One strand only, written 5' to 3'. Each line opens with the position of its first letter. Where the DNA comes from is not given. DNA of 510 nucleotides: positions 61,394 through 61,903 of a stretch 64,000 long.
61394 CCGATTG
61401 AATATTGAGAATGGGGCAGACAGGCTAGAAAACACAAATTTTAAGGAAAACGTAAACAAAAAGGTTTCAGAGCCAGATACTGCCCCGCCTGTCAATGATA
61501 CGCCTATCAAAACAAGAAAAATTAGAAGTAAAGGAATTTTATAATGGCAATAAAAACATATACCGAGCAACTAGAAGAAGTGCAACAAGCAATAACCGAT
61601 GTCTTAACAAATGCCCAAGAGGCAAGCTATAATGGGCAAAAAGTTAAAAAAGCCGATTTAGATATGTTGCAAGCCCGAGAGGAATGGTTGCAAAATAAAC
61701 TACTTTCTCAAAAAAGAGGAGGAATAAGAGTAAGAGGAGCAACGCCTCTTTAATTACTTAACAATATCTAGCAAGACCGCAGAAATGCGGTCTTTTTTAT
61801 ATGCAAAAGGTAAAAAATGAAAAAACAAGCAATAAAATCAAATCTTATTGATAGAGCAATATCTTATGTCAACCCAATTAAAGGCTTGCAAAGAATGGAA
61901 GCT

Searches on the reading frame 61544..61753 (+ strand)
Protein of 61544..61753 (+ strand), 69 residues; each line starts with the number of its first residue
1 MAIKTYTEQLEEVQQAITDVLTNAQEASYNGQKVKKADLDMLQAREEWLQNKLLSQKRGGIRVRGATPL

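Call 58: find_encoding_contigs(protein=window:61544-61753:+, flank=10000, max_places=10)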
Protein window:61544-61753:+ (69 aa): 5 contigs read that carry it; 1 place shown.
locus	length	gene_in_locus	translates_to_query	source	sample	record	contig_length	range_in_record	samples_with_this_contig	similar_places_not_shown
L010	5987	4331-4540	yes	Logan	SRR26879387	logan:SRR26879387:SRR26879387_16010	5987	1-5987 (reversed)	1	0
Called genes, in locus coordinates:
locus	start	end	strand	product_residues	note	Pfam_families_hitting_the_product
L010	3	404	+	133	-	?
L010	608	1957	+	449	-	PF02195:ParB_N, PF01555:N6_N4_Mtase (weak)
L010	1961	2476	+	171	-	-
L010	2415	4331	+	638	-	PF05876:GpA_ATPase, PF20454:GpA_nuclease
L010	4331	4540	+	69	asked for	-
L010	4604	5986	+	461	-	?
